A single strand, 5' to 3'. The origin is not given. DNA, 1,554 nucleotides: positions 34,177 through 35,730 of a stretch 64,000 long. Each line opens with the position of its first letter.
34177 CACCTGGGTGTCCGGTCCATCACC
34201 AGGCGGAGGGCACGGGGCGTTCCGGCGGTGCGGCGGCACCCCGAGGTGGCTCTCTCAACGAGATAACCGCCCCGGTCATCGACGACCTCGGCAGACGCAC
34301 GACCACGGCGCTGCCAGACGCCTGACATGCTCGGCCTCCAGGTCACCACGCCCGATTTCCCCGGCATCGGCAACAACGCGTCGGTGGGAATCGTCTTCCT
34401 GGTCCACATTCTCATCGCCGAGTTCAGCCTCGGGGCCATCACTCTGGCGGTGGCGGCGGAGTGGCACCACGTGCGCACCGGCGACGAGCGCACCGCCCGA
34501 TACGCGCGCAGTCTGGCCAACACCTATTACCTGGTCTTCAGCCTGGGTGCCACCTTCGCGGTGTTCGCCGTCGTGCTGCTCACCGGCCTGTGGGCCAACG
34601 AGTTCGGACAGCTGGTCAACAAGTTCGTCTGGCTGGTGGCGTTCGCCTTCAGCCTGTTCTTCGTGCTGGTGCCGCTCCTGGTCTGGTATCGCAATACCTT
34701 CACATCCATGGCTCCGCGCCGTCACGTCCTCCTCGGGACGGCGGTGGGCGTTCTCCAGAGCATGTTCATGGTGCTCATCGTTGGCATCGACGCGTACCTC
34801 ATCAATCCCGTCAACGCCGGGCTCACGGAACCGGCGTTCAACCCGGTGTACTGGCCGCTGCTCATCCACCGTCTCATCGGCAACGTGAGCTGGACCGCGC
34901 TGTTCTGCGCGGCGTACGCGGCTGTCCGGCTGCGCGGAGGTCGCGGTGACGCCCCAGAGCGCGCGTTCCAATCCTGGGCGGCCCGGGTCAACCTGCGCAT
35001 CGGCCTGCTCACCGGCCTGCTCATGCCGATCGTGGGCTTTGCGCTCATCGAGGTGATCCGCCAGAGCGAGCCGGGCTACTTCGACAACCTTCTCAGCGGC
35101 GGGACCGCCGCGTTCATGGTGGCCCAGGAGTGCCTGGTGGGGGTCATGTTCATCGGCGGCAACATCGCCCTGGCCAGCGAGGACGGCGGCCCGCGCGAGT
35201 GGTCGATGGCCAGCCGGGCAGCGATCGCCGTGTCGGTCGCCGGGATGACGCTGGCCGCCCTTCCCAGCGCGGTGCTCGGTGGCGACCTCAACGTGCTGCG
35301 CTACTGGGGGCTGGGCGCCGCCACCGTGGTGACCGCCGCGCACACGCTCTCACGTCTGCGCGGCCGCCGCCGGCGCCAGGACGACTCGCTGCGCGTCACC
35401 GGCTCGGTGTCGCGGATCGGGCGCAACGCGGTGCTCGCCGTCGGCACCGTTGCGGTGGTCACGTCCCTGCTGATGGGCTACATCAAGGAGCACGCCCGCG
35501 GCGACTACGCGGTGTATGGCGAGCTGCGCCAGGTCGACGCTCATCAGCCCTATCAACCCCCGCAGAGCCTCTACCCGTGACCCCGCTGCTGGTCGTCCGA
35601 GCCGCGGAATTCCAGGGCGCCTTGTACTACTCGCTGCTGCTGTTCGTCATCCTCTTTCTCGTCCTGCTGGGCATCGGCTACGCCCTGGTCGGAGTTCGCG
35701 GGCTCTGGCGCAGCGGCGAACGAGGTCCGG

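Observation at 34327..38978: Rieske/cytochrome b pair sandwiched between two paralogous CydA-like (cytochrome bd subunit I-like) membrane proteins, with no cytochrome c and no CydB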

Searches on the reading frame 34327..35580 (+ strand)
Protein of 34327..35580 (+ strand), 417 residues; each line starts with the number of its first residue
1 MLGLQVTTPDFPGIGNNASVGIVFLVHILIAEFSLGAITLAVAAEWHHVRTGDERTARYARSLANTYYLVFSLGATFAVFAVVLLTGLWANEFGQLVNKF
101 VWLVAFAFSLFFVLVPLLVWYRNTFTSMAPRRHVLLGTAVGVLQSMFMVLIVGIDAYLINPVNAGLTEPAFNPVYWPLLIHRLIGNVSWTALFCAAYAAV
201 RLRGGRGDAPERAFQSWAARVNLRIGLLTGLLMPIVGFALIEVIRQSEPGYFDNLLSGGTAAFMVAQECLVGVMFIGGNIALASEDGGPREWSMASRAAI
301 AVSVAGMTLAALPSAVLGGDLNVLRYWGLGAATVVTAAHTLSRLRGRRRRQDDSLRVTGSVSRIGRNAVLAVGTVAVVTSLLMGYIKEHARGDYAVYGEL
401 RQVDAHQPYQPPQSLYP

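Call 3: search_protein_families(library=pfam, proteins=[window:34327-35580:+], max_evalue=0.01)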
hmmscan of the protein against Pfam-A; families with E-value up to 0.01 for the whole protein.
window:34327-35580:+ (417 aa): 1 family
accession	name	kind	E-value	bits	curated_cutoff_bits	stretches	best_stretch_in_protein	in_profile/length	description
PF01654.22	Cyt_bd_oxida_I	-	1.6e-10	40.6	26.2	1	20-246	6-239/418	Cytochrome bd terminal oxidase subunit I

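Call 7: search_solved_structures(query=window:34327-35580:+, max_evalue=1, show_alignments=1)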
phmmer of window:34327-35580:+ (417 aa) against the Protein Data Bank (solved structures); distinct sequences matched with E-value up to 1: 1.
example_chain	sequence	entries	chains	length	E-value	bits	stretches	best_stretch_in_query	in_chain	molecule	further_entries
5doq_A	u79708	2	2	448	0.032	16.4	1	22-163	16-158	Bd-type quinol oxidase subunit I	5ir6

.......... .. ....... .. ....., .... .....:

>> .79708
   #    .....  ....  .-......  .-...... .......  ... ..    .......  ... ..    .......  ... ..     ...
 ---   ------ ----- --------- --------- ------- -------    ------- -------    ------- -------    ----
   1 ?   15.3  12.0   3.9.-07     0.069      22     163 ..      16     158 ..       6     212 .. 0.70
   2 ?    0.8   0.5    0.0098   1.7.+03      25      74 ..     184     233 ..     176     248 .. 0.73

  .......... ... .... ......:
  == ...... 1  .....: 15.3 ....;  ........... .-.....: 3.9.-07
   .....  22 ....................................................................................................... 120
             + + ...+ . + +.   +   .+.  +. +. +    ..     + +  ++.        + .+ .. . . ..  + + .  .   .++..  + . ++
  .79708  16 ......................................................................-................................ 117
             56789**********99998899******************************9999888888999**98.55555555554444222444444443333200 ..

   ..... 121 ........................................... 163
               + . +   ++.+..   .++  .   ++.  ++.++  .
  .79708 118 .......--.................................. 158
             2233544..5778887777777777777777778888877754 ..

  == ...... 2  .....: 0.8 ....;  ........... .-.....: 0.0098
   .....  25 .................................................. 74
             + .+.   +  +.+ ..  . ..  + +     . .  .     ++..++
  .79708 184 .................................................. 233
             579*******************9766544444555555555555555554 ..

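Call 13: find_homologous_proteins(query=window:34327-35580:+, max_evalue=0.00001)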
Query window:34327-35580:+ (417 aa): 170 proteins with E <= 0.00001 among 8000 candidates; the best 120 are listed.
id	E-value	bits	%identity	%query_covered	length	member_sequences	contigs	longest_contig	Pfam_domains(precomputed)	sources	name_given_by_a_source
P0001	1.1e-270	916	100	100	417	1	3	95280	PF01654.23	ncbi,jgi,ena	ncbi:MAG TPA: cytochrome ubiquinol oxidase subunit I [Candidatus Dormibacteraeota bacterium]|jgi:hyp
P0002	2.0e-269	911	100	100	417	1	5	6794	PF01654.23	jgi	jgi:hypothetical protein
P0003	3.9e-252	854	92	100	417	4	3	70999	PF01654.23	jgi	jgi:hypothetical protein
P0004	1.2e-251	853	93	100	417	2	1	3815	PF01654.23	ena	-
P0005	1.7e-249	846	91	100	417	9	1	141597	PF01654.23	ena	-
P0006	1.8e-243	826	88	100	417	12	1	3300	PF01654.23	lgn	-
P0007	2.7e-241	819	88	100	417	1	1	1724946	PF01654.23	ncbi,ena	-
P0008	2.8e-241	819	89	100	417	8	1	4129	PF01654.23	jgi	jgi:Cytochrome bd terminal oxidase subunit I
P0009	1.0e-240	817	88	100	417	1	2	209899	PF01654.23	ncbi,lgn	ncbi:MAG: cytochrome ubiquinol oxidase subunit I [Candidatus Dormibacteria bacterium]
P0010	1.2e-240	816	87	100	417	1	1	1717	PF01654.23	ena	-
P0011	4.7e-240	815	88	100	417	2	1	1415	PF01654.23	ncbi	-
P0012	7.6e-237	804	87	100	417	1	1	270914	PF01654.23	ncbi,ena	-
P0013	2.1e-236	803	87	100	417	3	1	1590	PF01654.23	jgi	jgi:hypothetical protein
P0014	2.5e-236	802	86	100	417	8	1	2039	PF01654.23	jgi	jgi:hypothetical protein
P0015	7.3e-236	801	87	100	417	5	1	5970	PF01654.23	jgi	jgi:hypothetical protein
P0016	1.9e-234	796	87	100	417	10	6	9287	PF01654.23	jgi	jgi:magnesium-transporting ATPase (P-type)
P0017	4.5e-233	792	86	100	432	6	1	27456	PF01654.23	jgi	-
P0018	8.6e-233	791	85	100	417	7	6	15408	PF01654.23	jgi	jgi:hypothetical protein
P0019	9.4e-228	774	83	100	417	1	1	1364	PF01654.23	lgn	-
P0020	1.9e-224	763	82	100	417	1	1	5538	PF01654.23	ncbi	-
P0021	9.5e-222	754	80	100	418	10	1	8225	PF01654.23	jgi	jgi:hypothetical protein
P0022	3.9e-221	752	80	100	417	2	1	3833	PF01654.23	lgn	-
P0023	5.9e-221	752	80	100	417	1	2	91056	PF01654.23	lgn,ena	-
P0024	4.0e-220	749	80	100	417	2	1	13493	PF01654.23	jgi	-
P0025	7.7e-220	748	81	100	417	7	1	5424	PF01654.23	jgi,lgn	jgi:hypothetical protein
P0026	3.3e-218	743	80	100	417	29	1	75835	PF01654.23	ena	-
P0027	1.6e-217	740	80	100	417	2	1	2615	PF01654.23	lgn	-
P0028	1.9e-217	740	79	100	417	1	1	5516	PF01654.23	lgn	-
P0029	1.4e-216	737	80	100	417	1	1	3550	PF01654.23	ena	-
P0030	2.2e-216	737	79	100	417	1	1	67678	PF01654.23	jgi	jgi:hypothetical protein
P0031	3.0e-216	736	79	100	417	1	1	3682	PF01654.23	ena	-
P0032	3.8e-216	736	79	100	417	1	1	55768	PF01654.23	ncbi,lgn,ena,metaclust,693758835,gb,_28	metaclust:\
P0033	4.6e-216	736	80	100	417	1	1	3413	PF01654.23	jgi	jgi:hypothetical protein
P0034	4.8e-216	736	79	100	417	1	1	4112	PF01654.23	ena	-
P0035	6.5e-214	729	79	100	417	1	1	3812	PF01654.23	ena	-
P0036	7.9e-213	725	79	100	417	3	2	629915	PF01654.23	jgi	jgi:hypothetical protein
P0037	2.4e-212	723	77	100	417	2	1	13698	PF01654.23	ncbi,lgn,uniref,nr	ncbi:MAG: cytochrome ubiquinol oxidase subunit I [Candidatus Dormibacteraeota bacterium]|uniref:Cyto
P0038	3.7e-212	723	78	100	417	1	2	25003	PF01654.23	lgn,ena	-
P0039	4.8e-209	712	78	100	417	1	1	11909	PF01654.23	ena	-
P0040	3.3e-205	700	76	100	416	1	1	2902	PF01654.23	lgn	-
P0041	3.1e-199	680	74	100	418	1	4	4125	PF01654.23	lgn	-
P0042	8.1e-193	659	73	100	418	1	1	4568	PF01654.23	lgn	-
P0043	2.2e-182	625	70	100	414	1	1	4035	PF01654.23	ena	-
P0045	1.6e-178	612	69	100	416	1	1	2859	PF01654.23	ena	-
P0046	3.4e-175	601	67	100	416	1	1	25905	PF01654.23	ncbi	ncbi:MAG: cytochrome ubiquinol oxidase subunit I [Candidatus Dormibacteria bacterium]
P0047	2.6e-169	582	91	69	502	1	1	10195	PF01654.23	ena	-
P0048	3.8e-147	509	87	64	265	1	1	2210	PF01654.23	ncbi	ncbi:MAG TPA: cytochrome ubiquinol oxidase subunit I, partial [Candidatus Dormibacteraeota bacterium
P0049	4.8e-147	508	61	100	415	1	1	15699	PF01654.23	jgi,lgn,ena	-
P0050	1.2e-139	484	57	100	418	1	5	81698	PF01654.23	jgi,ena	jgi:cytochrome bd-type quinol oxidase subunit 1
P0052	1.1e-138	481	59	100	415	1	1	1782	PF01654.23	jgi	jgi:cytochrome bd-type quinol oxidase subunit 1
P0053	1.5e-138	480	59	100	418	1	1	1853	PF01654.23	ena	-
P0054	8.1e-138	478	59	100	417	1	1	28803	PF01654.23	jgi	jgi:cytochrome bd-type quinol oxidase subunit 1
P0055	1.4e-135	470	57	100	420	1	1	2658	PF01654.23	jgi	jgi:cytochrome bd-type quinol oxidase subunit 1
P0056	1.4e-134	467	87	58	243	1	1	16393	PF01654.23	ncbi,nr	ncbi:MAG: cytochrome ubiquinol oxidase subunit I, partial [Candidatus Dormibacteraeota bacterium]|nr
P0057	1.9e-134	467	57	100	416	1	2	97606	PF01654.23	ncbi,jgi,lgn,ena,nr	ncbi:MAG: cytochrome ubiquinol oxidase subunit I [Candidatus Dormibacteraeota bacterium]|nr:cytochro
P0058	1.6e-133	464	55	100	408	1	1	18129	PF01654.23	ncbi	ncbi:MAG: hypothetical protein ABR564_08200 [Candidatus Dormibacteria bacterium]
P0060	2.1e-132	460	56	100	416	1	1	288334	PF01654.23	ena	-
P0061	8.8e-132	458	56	100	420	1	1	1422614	PF01654.23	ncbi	-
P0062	1.9e-131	457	54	100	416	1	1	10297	PF01654.23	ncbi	ncbi:MAG: cytochrome ubiquinol oxidase subunit I [Candidatus Dormibacteria bacterium]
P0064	1.7e-130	454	56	100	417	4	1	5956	PF01654.23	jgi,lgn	jgi:cytochrome bd-type quinol oxidase subunit 1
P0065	6.6e-130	452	55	100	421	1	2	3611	PF01654.23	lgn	-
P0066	8.2e-130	452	56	100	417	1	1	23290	PF01654.23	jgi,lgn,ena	jgi:cytochrome bd-type quinol oxidase subunit 1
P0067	1.3e-128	448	54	100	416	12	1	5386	PF01654.23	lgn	-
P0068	2.1e-127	444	54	100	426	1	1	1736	PF01654.23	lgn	-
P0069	2.1e-127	444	55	100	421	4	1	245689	PF01654.23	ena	-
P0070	7.9e-127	442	54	100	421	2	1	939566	PF01654.23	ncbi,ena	-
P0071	8.2e-127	442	55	100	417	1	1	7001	PF01654.23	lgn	-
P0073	3.1e-126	440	53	99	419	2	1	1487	PF01654.23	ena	-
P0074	5.4e-126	439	54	100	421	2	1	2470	PF01654.23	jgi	-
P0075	8.6e-125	435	54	100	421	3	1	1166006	PF01654.23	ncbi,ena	-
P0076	3.3e-124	433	53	100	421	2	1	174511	PF01654.23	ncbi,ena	-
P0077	3.7e-124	433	53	100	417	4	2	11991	PF01654.23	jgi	jgi:cytochrome bd-type quinol oxidase subunit 1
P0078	5.0e-124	432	53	100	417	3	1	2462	PF01654.23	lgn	-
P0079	3.1e-123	430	52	100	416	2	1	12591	PF01654.23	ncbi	ncbi:MAG TPA: cytochrome ubiquinol oxidase subunit I [Candidatus Dormibacteraeota bacterium]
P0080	5.6e-123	429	54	100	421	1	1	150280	PF01654.23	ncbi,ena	-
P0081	1.1e-122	428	53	99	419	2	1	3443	PF01654.23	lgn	-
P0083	2.9e-122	427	53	100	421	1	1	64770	PF01654.23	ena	-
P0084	3.4e-122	426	53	100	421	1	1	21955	PF01654.23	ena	-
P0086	2.9e-120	420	52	100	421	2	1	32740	PF01654.23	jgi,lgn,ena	-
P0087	4.1e-120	420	52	100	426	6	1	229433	PF01654.23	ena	-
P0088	8.9e-120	418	53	100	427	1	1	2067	PF01654.23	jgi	jgi:hypothetical protein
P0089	2.4e-119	417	52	100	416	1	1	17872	PF01654.23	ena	-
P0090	8.2e-119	415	53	100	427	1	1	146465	PF01654.23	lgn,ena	-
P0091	1.3e-118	415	52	100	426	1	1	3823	PF01654.23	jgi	-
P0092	2.3e-118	414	53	100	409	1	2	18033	PF01654.23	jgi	jgi:cytochrome bd-type quinol oxidase subunit 1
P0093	4.4e-118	413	53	100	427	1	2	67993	PF01654.23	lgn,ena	-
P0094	9.1e-118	412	53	100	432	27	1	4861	PF01654.23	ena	-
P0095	1.0e-117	412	50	100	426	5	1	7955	PF01654.23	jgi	-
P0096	3.7e-117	410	51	100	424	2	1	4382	PF01654.23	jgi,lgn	jgi:cytochrome d ubiquinol oxidase subunit I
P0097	1.7e-116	408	53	100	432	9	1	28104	PF01654.23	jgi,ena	-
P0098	1.7e-116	408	53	100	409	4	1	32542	PF01654.23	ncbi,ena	-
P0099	2.6e-116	407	52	99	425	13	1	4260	PF01654.23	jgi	jgi:cytochrome bd-type quinol oxidase subunit 1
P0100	5.3e-116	406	53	100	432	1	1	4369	PF01654.23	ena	-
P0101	8.7e-116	405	53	100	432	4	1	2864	PF01654.23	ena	-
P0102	1.3e-115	405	49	100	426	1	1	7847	PF01654.23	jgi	jgi:cytochrome bd-type quinol oxidase subunit 1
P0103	3.1e-115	404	54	100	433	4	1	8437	PF01654.23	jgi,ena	-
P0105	3.5e-114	400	49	100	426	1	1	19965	PF01654.23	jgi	jgi:cytochrome bd-type quinol oxidase subunit 1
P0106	4.5e-114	400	49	100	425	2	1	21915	PF01654.23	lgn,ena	-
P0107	6.2e-114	399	55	92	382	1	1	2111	PF01654.23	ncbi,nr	ncbi:MAG TPA: cytochrome ubiquinol oxidase subunit I, partial [Candidatus Dormibacteraeota bacterium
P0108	1.6e-113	398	48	99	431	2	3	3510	PF01654.23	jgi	jgi:hypothetical protein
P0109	1.6e-113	398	50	100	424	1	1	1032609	PF01654.23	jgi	jgi:cytochrome bd ubiquinol oxidase subunit I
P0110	4.7e-113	396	50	100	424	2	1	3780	PF01654.23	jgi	jgi:cytochrome bd-type quinol oxidase subunit 1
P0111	1.3e-112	395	49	100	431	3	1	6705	PF01654.23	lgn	-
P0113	3.3e-112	394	52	100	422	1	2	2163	PF01654.23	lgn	-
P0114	4.3e-112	393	50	100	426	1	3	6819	PF01654.23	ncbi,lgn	-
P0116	3.6e-111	390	52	100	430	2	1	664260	PF01654.23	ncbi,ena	-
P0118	4.8e-111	390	53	95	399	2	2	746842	PF01654.23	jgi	jgi:hypothetical protein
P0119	5.6e-111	390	52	100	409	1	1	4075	PF01654.23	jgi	jgi:hypothetical protein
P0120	7.2e-111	389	51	100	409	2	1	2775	PF01654.23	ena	-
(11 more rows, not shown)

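Call 16: find_related_loci(query=A1, collection=genome_contigs, flank=8000)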
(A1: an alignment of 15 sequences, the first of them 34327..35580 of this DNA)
Query A1 (417 aa) in genome_contigs; peptide patterns used: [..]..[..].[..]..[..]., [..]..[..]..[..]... (x = any residue, [..] = any of these).
55 stretches matched a pattern; 53 encode a relative of the query (tblastn E <= 1e-3); 53 distinct loci.
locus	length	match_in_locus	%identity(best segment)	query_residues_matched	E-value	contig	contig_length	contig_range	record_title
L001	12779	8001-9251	95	1-417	0e+0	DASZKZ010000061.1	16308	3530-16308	MAG TPA_asm: Candidatus Dormiibacterota bacterium isolate SMAG_U5851 k141_5025583, whole genome shotgun sequence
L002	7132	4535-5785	89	1-417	0e+0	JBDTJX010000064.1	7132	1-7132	MAG: Candidatus Dormibacter sp. isolate cluster2_bin.63 k127_2991929, whole genome shotgun sequence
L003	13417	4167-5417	90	1-417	0e+0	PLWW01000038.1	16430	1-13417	MAG: Candidatus Dormiibacterota bacterium isolate palsa_875 73.20120700_P3D.68_contig_135720, whole genome shotgun seque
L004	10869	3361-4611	87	1-417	0e+0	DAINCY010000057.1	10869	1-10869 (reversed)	MAG TPA_asm: Candidatus Dormiibacterota bacterium isolate CTOTU41359 NODE_5004_length_10869_cov_8.302571, whole genome s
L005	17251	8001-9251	88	1-417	0e+0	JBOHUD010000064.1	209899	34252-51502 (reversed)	MAG: Candidatus Dormibacteria bacterium isolate TC-B3_metabat2.bin.14 k127_70908, whole genome shotgun sequence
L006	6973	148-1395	89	1-416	0e+0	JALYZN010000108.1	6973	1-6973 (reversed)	MAG: Candidatus Dormiibacterota bacterium isolate KAP bin66 SD1490-92_k127_1324771, whole genome shotgun sequence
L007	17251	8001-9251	88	1-417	0e+0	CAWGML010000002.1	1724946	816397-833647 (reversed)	MAG: Candidatus Dormibacteraeota bacterium isolate MFD01213.bin.2.104 genome assembly, contig: contig_2604, whole genome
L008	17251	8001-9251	87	1-417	0e+0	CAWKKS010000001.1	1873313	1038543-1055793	MAG: Candidatus Dormibacteraeota bacterium isolate MFD04580.bin.2.87 genome assembly, contig: contig_12725, whole genome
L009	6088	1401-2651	81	1-417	0e+0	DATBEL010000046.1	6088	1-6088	MAG TPA_asm: Candidatus Dormiibacterota bacterium isolate SMAG_U5836 k141_3599048, whole genome shotgun sequence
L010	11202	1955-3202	77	1-416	0e+0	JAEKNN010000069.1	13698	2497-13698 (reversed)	MAG: Candidatus Amunia macphersoniae isolate Mitchell_Peninsula_5 NODE_4478_length_13698_cov_29.264091, whole genome sho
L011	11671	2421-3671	86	1-417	0e+0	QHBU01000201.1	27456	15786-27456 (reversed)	MAG: Candidatus Aeolococcus gillhamiae isolate RRmetagenome_bin12 antarctic_groopm_ref2_bin_242_contig_5168, whole genom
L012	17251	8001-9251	80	1-416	0e+0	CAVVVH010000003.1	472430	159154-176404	MAG: Candidatus Dormibacteraeota bacterium isolate MFD04580.bin.2.77 genome assembly, contig: contig_14330, whole genome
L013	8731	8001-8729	86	1-243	2e-140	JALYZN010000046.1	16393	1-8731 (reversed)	MAG: Candidatus Dormiibacterota bacterium isolate KAP bin66 SD1490-92_k127_1124687, whole genome shotgun sequence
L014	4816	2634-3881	57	1-417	2e-138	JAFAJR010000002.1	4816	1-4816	MAG: Candidatus Dormiibacterota bacterium isolate CP_BE_BS_R3_5 BE_BS_R3_k147_1349716, whole genome shotgun sequence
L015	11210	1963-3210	55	1-417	1e-136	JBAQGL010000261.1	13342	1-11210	MAG: Candidatus Dormiibacterota bacterium isolate MFD09291_ilm_asm_bin17 k127_156587, whole genome shotgun sequence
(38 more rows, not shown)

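Call 56: predict_structure(alignment_id=A5)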
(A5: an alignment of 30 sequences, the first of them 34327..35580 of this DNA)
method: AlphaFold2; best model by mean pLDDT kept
length: 417 residues; sequences in the alignment: 30
mean_pLDDT: 78.5   pTM: 0.82
mean pLDDT of the five models: 78.5, 78.0, 75.4, 74.8, 73.8
residues with pLDDT >= 90: 159; 70-90: 148; 50-70: 54; < 50: 56
segments of 3 or more residues with pLDDT < 50: 1-16, 347-360, 392-417
pLDDT, mean of each block of 10 residues (from residue 1): 36 46 76 92 96 93 90 75 62 67 85 91 93 96 90 79 77 89 93 93 77 88 94 88 77 64 83 94 84 92 94 74 86 94 67 44 82 91 71 41 44 36
secondary structure, 60 per line:
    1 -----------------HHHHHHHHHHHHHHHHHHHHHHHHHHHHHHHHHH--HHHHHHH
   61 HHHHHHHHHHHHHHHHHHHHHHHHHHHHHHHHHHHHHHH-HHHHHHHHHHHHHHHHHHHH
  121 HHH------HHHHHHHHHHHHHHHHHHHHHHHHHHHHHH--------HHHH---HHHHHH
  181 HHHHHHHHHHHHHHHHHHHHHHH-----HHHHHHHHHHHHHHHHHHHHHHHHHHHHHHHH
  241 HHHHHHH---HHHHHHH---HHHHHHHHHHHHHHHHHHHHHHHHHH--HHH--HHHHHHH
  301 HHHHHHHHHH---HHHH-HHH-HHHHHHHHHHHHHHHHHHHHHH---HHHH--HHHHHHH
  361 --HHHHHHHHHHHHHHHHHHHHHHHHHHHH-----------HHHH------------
elements in order: H18-51 H54-99 H101-123 H130-159 H168-171 H175-203 H209-247 H251-257 H261-286 H294-310 H314-317 H323-344 H348-351 H354-360 H363-390 H402-405

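Call 59: fold_search(model_id=the predicted structure, library=pdb)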
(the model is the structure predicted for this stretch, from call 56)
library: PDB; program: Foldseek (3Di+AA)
matches with E <= 10: 361; with E <= 0.001: 10
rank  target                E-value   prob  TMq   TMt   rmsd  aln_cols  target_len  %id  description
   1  7oy2_C                6.1e-08  1.00  0.61  0.56  18.7       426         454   16  High resolution structure of cytochrome bd-II oxidase from E. coli (released 2021-12-15)
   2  7ose_A                9.9e-08  1.00  0.56  0.47  19.2       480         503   14  cytochrome bd-II type oxidase with bound aurachin D (released 2021-11-17)
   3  6rx4_A                1.8e-07  1.00  0.59  0.52  19.1       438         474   12  THE STRUCTURE OF BD OXIDASE FROM ESCHERICHIA COLI (released 2019-11-20)
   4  9r2g_A                3.3e-07  1.00  0.60  0.66   5.7       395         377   18  Cytochrome bd II oxidase qOR-2 type from Mycobacterium smegmatis (released 2026-03-04)
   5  6rko_A                1.4e-06  1.00  0.56  0.53  17.5       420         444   13  Cryo-EM structure of the E. coli cytochrome bd-I oxidase at 2.68 A resolution (released 2019-10-16)
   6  8b4o_A                1.5e-06  1.00  0.46  0.44  24.4       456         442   14  Cryo-EM structure of cytochrome bd oxidase from C. glutamicum (released 2022-12-28)
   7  5doq_A                2.5e-06  1.00  0.50  0.49  16.9       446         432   16  The structure of bd oxidase from Geobacillus thermodenitrificans (released 2016-05-04)
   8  9fka_A                7.5e-06  1.00  0.51  0.47  17.3       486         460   12  Cryo-EM structure of the reduced cytochrome bd oxidase from M. tuberculosis (released 2025-02-12)
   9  7d5i_A                8.8e-06  1.00  0.50  0.47  20.2       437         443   15  Structure of Mycobacterium smegmatis bd complex in the apo-form. (released 2021-06-23)
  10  7nkz_A                2.2e-05  1.00  0.50  0.46  19.3       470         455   12  Cryo-EM structure of the cytochrome bd oxidase from M. tuberculosis at 2.5 A resolution (released 2021-09-22)
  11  8b4o_B                2.3e-03  1.00  0.38  0.47  18.6       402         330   12  Cryo-EM structure of cytochrome bd oxidase from C. glutamicum (released 2022-12-28)
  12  9r2g_D                2.8e-03  1.00  0.45  0.55  15.2       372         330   15  Cytochrome bd II oxidase qOR-2 type from Mycobacterium smegmatis (released 2026-03-04)
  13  6btm_C                3.2e-02  0.98  0.34  0.32  17.5       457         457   12  Structure of Alternative Complex III from Flavobacterium johnsoniae (Wild Type) (released 2018-05-09)
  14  6rx4_B                8.9e-02  1.00  0.38  0.41  11.4       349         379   11  THE STRUCTURE OF BD OXIDASE FROM ESCHERICHIA COLI (released 2019-11-20)
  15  7spt                  1.6e-01  0.41  0.20  0.18  21.3       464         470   10  Crystal structure of exofacial state human glucose transporter GLUT3 (released 2022-05-18)
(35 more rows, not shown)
